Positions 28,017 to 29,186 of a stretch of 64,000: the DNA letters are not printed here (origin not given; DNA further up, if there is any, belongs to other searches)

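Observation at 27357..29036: Methyltransferase fused to about 20 tandem Arg-rich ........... repeats with a strict 33-bp DNA period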

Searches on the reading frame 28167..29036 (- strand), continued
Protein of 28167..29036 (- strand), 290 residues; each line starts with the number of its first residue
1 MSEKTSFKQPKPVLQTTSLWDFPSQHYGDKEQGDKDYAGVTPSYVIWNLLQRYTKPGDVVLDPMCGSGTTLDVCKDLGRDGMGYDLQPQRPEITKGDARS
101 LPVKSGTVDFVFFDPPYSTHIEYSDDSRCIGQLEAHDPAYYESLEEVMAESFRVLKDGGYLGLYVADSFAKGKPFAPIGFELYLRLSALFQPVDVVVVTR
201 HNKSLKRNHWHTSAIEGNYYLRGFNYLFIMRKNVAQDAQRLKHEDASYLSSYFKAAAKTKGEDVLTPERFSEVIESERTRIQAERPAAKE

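Call 35: search_protein_families(library=padloc, proteins=[window:28320-29036:-], max_evalue=0.01)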
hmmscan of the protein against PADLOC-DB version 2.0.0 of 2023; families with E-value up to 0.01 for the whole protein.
window:28320-29036:- (239 aa): 66 families (the best 25 are shown)
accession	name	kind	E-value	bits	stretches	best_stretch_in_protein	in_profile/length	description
PDLC03376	MTase_II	-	9.4e-26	89.1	2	93-232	111-249/249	Type II methyltransferase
PDLC03353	MTase_II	-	3.2e-23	80.6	2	3-94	159-246/260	Type II methyltransferase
PDLC03351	MTase_II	-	2.2e-19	67.8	2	14-90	106-180/348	Type II methyltransferase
PDLC03387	MTase_II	-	5.3e-17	59.9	2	95-173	16-94/289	Type II methyltransferase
PDLC03299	MTase_II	-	9e-17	59.5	2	17-93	178-252/296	Type II methyltransferase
PDLC04134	mad2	-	2.1e-15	54.6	1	48-200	282-427/492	mads_2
PDLC03371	MTase_II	-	2.5e-14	51.4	1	15-89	171-243/260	Type II methyltransferase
PDLC03350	MTase_II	-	1.6e-13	48.8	2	39-90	236-287/312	Type II methyltransferase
PDLC03216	MTase_II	-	5.2e-12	43.4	1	13-85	167-242/364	Type II methyltransferase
PDLC03316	MTase_II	-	8.4e-12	42.8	2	92-170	39-115/390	Type II methyltransferase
PDLC03339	MTase_II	-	1.4e-11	41.8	1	19-95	194-268/399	Type II methyltransferase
PDLC03259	MTase_II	-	1.5e-11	41.8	2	34-87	192-244/423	Type II methyltransferase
PDLC03228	MTase_II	-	7.2e-11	40.3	1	33-90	140-197/227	Type II methyltransferase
PDLC03738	oMTase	-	9.8e-11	38.9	1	12-87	176-254/376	orphan methyltransferase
PDLC03320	MTase_II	-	5e-10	37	1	18-95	196-271/289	Type II methyltransferase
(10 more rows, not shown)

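Call 36: search_solved_structures(query=A1, max_evalue=0.1, show_alignments=0)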
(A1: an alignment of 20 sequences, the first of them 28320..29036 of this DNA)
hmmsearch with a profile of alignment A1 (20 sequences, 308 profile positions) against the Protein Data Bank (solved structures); distinct sequences matched with E-value up to 0.1: 13.
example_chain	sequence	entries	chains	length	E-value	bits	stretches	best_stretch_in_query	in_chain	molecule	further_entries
2zie_A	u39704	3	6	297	1.1e-10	44.6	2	98-179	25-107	Putative modification methylase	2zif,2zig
1g60_A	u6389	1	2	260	1.3e-07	34.5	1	22-92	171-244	Adenine-specific Methyltransferase MboIIA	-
8s9m_A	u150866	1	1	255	2.5e-07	33.6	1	58-97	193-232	DNA cytosine-N4 methyltransferase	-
6pbd_A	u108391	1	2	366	2.6e-07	33.5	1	33-113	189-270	Modification methylase CcrMI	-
8s9n_A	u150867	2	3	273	2.7e-07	33.5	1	58-97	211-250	DNA cytosine-N4 methyltransferase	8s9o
5hek_A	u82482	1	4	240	2.6e-05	27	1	54-89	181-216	Adenine specific DNA methyltransferase (DpnA)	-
5hfj_A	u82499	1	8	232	2.7e-05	26.9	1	54-89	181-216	Adenine specific DNA methyltransferase (DpnA)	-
9c3u_A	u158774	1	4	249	0.0004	23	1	60-97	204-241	Methyltransferase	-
8urk_A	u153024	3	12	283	0.00047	22.8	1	60-98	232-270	Methyltransferase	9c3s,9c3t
1eg2_A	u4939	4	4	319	0.0014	21.3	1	45-96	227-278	MODIFICATION METHYLASE RSRI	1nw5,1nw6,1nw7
1ve3_A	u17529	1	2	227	0.0021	20.7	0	53-118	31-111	hypothetical protein PH0226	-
1nw8_A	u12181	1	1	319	0.0032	20.1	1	45-96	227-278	MODIFICATION METHYLASE RSRI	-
3sm3_A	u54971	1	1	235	0.06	15.9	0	50-167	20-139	SAM-dependent methyltransferases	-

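Call 37: search_dna_similar(query=window:28320-29036:-, collection=phages, mode=protein, max_evalue=0.001, max_rows=12)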
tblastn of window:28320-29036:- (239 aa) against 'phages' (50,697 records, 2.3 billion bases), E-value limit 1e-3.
Records with a match: 166; places in all: 175; records where one place covers at least 80% of the query: 0.
Best place of each record, by identity: <60% 166.
By first word of the organism name: Staphylococcus 22; Burkholderia 21; Gordonia 20; Stx2c-converting 15; Streptomyces 11; Escherichia 8; Stx2a-converting 8; Synechococcus 5; Bacteriophage 4; Mycobacterium 4; and 30 more.
By host as written in the record: - 43; Burkholderia sp. 17; Gordonia terrae 3612 15; Streptomyces lividans JI 1326 8; Staphylococcus sp. 4; Staphylococcus epidermidis F12 4; Sulfolobales 4; Mammaliicoccus vitulinus C6867 3; and 50 more.
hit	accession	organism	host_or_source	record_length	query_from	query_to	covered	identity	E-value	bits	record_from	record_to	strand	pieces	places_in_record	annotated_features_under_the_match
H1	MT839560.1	Bacteriophage sp.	human fecal samples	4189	15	202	79%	26.4%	2e-6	54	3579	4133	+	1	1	record has no annotation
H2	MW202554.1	Caudoviricetes sp.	Manatee Spring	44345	39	169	55%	34.3%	7e-14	76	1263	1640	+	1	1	chromosome partitioning protein parB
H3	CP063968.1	Clostridium phage CWou-2020b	Clostridium botulinum BKT2873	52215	46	209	69%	24.1%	6e-7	56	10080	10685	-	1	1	DNA methylase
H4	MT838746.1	Bacteriophage sp.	human fecal samples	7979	59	176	49%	31.8%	5e-7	56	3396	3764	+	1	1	record has no annotation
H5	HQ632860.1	Vibrio phage jenny 12G5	Vibrio sp. 12G05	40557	3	95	39%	36.6%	8e-4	46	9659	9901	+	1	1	DNA methylase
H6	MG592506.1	Vibrio phage 1.135.O._10N.222.54.B6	Vibrio sp. sp. F13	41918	3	95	39%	36.6%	8e-4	46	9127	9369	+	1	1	DNA methylase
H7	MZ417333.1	Staphylococcus phage PG-2021_40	Mammaliicoccus vitulinus C6867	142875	42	167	53%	26.9%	1e-4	49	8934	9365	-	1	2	record has no annotation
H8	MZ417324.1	Staphylococcus phage PG-2021_22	Mammaliicoccus sciuri C6854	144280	42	167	53%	26.9%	1e-4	49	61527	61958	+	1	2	record has no annotation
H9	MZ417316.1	Staphylococcus phage PG-2021_12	Mammaliicoccus vitulinus C6867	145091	42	167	53%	26.9%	1e-4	49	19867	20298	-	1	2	record has no annotation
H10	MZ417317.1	Staphylococcus phage PG-2021_14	Mammaliicoccus vitulinus C6867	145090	42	167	53%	26.9%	1e-4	49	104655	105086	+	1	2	record has no annotation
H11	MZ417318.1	Staphylococcus phage PG-2021_15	Staphylococcus xylosus M1997-2/10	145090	42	167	53%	26.9%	1e-4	49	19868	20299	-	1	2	record has no annotation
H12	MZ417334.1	Staphylococcus phage PG-2021_41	Mammaliicoccus sciuri C6854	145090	42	167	53%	26.9%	1e-4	49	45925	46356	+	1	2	record has no annotation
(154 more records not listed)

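Call 38: search_dna_similar(query=window:28320-29036:-, collection=plasmids, mode=protein, max_evalue=0.001, max_rows=12)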
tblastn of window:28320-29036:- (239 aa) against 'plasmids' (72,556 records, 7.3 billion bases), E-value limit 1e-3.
Records with a match: 242; places in all: 246; records where one place covers at least 80% of the query: 9.
Best place of each record, by identity: <60% 242.
By first word of the organism name: Burkholderia 60; Thermus 20; Clostridium 19; Aeromonas 16; Escherichia 14; Azospirillum 11; Shewanella 7; Enterobacter 7; Klebsiella 7; Lacticaseibacillus 4; and 46 more.
By predicted mobility (MOB-suite, as given by PLSDB): non-mobilizable 116; conjugative 83; mobilizable 43.
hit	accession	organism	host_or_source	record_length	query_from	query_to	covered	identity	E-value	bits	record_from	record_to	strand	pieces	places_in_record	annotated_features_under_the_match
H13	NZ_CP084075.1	Fusobacterium vincentii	-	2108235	14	232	92%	31.8%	6e-26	112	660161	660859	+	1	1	none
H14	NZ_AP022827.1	Nitrosophilus labii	-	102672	8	234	95%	26.7%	2e-5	53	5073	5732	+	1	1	hypothetical protein (x2)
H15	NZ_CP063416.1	Parageobacillus thermoglucosidasius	soil,soil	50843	11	233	93%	27.1%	2e-6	56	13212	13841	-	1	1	DNA methyltransferase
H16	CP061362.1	Clostridioides sp. ES-W-0016-02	water,pond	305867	10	232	93%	24.0%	7e-5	51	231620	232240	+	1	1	DNA modification methylase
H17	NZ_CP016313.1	Thermus brockianus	whole organism,environmental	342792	19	212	81%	27.1%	5e-8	60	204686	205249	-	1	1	DNA methylase N-4/N-6 domain-containing protein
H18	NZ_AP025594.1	Thermus brockianus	-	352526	19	212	81%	27.1%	5e-8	60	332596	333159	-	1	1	DNA methylase N-4/N-6 domain-containing protein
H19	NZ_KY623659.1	Alcaligenes faecalis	Homo sapiens,wound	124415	11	202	80%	26.3%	4e-8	61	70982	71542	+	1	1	DNA adenine modification methylase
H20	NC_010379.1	Clostridium botulinum B1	-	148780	3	202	84%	24.3%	3e-5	52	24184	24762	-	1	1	restriction endonuclease subunit M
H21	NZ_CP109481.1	Streptomyces sp. NBC_01450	-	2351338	18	181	69%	29.4%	4e-11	69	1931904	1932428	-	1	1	none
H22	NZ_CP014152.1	Clostridium botulinum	Microbial isolate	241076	3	172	71%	28.2%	2e-6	56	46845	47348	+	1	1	restriction endonuclease subunit M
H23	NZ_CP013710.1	Clostridium botulinum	Microbial isolate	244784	3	172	71%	28.2%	2e-6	56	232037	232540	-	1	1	restriction endonuclease subunit M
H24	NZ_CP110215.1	Lacticaseibacillus paracasei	Hono sapiens,single isolate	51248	17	167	63%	31.5%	9e-4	47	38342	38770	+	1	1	site-specific DNA-methyltransferase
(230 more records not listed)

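Call 39: get_annotated_region(hit=H13, flank=5000)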
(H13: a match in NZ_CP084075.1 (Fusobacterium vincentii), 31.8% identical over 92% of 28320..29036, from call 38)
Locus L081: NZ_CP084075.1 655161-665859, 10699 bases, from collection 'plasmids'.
description: Fusobacterium vincentii strain SB055 plasmid pSB055A, complete sequence
organism: Fusobacterium vincentii (NCBI taxid 155615)
taxonomy: Bacteria; Fusobacteriota; Fusobacteriia; Fusobacteriales; Fusobacteriaceae; Fusobacterium; Fusobacterium vincentii
host: -; source: -; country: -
typing (MOB-suite, as given by PLSDB): non-mobilizable
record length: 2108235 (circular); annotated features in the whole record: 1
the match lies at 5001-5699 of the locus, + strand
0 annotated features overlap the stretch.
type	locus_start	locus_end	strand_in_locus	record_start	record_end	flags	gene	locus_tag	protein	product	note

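Call 40: get_annotated_region(hit=H15, flank=5000)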
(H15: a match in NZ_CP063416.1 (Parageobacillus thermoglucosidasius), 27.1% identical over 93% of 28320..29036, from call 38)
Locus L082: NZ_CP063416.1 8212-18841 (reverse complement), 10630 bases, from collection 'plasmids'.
description: Parageobacillus thermoglucosidasius strain 23.6 plasmid unnamed2, complete sequence
organism: Parageobacillus thermoglucosidasius (NCBI taxid 1426)
taxonomy: Bacteria; Bacillota; Bacilli; Bacillales; Bacillaceae; Parageobacillus; Parageobacillus thermoglucosidasius
host: -; source: soil,soil; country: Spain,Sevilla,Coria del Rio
typing (MOB-suite, as given by PLSDB): non-mobilizable
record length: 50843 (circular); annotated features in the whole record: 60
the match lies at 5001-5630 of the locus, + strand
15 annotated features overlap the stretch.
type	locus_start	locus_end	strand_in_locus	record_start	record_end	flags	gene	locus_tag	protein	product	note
CDS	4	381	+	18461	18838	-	-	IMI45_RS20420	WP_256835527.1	hypothetical protein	-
CDS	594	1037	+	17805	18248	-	-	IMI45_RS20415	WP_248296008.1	hypothetical protein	-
CDS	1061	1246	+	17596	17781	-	-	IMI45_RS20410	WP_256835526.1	hypothetical protein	-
CDS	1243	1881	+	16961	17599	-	-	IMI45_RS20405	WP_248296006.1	Fic family protein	-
CDS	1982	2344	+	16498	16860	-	-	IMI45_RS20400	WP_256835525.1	hypothetical protein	-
CDS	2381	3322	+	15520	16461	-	-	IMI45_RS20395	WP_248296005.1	tyrosine-type recombinase/integrase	GO:0015074 - DNA integration [Evidence IEA]; GO:0006310 - DNA recombination [Evidence IEA]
CDS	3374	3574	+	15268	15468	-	-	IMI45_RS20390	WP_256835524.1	hypothetical protein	-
CDS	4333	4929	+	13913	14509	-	-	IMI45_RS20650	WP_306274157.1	ArdC family protein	-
CDS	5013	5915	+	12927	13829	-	-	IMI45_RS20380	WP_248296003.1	DNA methyltransferase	GO:0006306 - DNA methylation [Evidence IEA]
CDS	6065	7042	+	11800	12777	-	-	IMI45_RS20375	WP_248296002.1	DNA adenine methylase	GO:0032775 - DNA methylation on adenine [Evidence IEA]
CDS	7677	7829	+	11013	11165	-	-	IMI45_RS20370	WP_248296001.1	hypothetical protein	-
CDS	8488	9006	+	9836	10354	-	-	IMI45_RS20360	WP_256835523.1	hypothetical protein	-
CDS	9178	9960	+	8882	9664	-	-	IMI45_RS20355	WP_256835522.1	hypothetical protein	-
CDS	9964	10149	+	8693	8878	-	-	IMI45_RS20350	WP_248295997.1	hypothetical protein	-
CDS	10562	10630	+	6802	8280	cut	-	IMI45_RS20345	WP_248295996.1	primase C-terminal domain-containing protein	-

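Call 41: get_annotated_region(hit=H17, flank=5000)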
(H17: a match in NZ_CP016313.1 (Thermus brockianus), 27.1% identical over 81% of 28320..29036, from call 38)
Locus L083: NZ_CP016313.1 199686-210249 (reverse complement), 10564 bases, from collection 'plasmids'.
description: Thermus brockianus strain GE-1 plasmid pTB1, complete sequence
organism: Thermus brockianus (NCBI taxid 56956)
taxonomy: Bacteria; Deinococcota; Deinococci; Thermales; Thermaceae; Thermus; Thermus brockianus
host: -; source: whole organism,environmental; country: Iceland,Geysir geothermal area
typing (MOB-suite, as given by PLSDB): non-mobilizable; replicon rep_cluster_1052
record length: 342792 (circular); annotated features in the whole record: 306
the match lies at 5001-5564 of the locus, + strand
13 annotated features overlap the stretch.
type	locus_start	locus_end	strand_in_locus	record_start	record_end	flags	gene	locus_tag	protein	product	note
CDS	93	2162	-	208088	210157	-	-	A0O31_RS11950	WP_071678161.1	argonaute PAZ domain-containing protein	-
CDS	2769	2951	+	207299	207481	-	-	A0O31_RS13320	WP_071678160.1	hypothetical protein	-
CDS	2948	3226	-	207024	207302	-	-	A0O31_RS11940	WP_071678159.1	hypothetical protein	-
CDS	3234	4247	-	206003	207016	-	-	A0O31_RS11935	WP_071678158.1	hypothetical protein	-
CDS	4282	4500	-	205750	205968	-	-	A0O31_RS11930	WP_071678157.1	hypothetical protein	-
CDS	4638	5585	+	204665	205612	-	-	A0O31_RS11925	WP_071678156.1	DNA methylase N-4/N-6 domain-containing protein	-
CDS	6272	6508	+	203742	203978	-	-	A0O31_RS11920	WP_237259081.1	CopG family transcriptional regulator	-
CDS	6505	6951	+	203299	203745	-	-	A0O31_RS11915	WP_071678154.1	type II toxin-antitoxin system VapC family toxin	-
CDS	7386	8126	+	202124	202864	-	-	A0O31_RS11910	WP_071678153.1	TIGR04255 family protein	-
CDS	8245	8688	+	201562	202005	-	-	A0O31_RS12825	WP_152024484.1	hypothetical protein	-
CDS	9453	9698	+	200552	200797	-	-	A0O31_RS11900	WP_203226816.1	hypothetical protein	-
CDS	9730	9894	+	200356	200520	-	-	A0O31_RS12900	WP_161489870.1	hypothetical protein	-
CDS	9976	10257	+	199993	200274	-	-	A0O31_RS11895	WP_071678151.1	SWIM zinc finger family protein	-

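Call 45: search_protein_families(library=pfam, alignment_id=A2, max_evalue=0.00001)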
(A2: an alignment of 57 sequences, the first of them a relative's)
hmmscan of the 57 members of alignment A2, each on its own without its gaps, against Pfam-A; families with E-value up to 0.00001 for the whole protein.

A. member 1, L013:7143-7916:+ (258 aa): 0 families

B. families by the number of members that match (of 57 scanned): 62 families (the first 25 are shown)
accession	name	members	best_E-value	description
PF07277.16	SapC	4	5.4e-69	SapC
PF01791.15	DeoC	4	6.9e-35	DeoC/LacD family aldolase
PF14307.12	Glyco_tran_WbsX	3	1.6e-56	Glycosyltransferase WbsX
PF06723.19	MreB_Mbl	2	8.8e-151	MreB/Mbl protein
PF04461.18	DUF520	2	3.6e-58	Protein of unknown function (DUF520)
PF12146.15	Hydrolase_4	2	1.3e-42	Serine aminopeptidase, S33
PF00551.24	Formyl_trans_N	2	9.7e-42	Formyl transferase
PF00561.26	Abhydrolase_1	2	3.5e-27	alpha/beta hydrolase fold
PF12697.13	Abhydrolase_6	2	9e-18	Alpha/beta hydrolase family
PF00012.26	HSP70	2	6.2e-13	Hsp70 protein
PF14450.12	FtsA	2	5e-11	Cell division protein FtsA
PF00022.25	Actin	2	1.5e-10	Actin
PF11104.14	PilM_2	2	1.2e-08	Type IV pilus assembly protein PilM;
PF03710.21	GlnE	1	1.8e-122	Glutamate-ammonia ligase adenylyltransferase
PF00133.28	tRNA-synt_1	1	1.8e-121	tRNA synthetases class I (I, L, M and V)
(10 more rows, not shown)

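Call 64: search_protein_families(library=pfam, proteins=[L081:2336-3256:+, L081:3272-4126:+, L081:4142-4957:+, L081:4968-5699:+, L081:5801-7237:+, L081:7254-9164:+, L082:5013-5912:+, L083:4638-5582:+], max_evalue=0.001)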
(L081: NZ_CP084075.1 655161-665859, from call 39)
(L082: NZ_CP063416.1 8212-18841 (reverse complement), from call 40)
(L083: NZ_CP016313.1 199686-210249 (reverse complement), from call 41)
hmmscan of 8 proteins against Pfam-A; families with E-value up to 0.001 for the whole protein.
L081:2336-3256:+ (307 aa): 1 family
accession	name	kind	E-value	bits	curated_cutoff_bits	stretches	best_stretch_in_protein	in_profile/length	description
PF02086.21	MethyltransfD12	-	8.1e-63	212.9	22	1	20-287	1-252/253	D12 class N6 adenine-specific DNA methyltransferase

L081:3272-4126:+ (285 aa): 2 families
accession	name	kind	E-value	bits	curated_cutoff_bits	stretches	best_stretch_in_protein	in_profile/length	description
PF04556.18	DpnII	-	4.7e-109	364.4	23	1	3-281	1-277/278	DpnII restriction endonuclease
PF24447.1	RE_BanI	-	0.00051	19.5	28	1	174-259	226-308/338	Type II restriction enzyme BanI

L081:4142-4957:+ (272 aa): 1 family
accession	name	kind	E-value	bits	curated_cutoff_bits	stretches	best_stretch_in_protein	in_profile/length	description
PF04471.18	Mrr_cat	-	2.3e-21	76.5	21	1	26-141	6-113/115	Restriction endonuclease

L081:4968-5699:+ (244 aa): 6 families
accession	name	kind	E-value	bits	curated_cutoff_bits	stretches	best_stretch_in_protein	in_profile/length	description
PF01555.25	N6_N4_Mtase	-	1.9e-26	93.9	26.7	2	11-88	137-217/221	DNA methylase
PF01170.24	UPF0020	-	1.2e-07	32.1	22.3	1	51-163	27-158/197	RMKL-like, methyltransferase domain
PF08241.18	Methyltransf_11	-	3.3e-06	28.1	21.2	1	62-171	6-90/95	Methyltransferase domain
PF13649.12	Methyltransf_25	-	4.7e-06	27.6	27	1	56-127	1-70/97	Methyltransferase domain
PF13847.12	Methyltransf_31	-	0.00029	21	27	1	56-176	7-109/145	Methyltransferase domain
PF09445.16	Methyltransf_15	-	0.00046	20.2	22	1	55-160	3-113/165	RNA cap guanine-N2 methyltransferase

L081:5801-7237:+ (479 aa): 1 family
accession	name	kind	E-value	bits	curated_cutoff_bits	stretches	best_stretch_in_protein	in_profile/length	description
PF04434.22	SWIM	-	1.8e-05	24.6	19.6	1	68-87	13-35/38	SWIM zinc finger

L081:7254-9164:+ (637 aa): 0 families

L082:5013-5912:+ (300 aa): 2 families
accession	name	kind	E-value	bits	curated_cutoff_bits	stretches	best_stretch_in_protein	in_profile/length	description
PF01555.25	N6_N4_Mtase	-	1.2e-05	25.8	26.7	1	86-246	2-111/221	DNA methylase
PF17726.7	DpnI_C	-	0.00085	19.9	23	0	247-281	22-57/70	Dam-replacing HTH domain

L083:4638-5582:+ (315 aa): 1 family
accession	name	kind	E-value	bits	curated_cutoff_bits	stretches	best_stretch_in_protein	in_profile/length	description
PF01555.25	N6_N4_Mtase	-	1.2e-05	25.8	26.7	1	140-181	171-212/221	DNA methylase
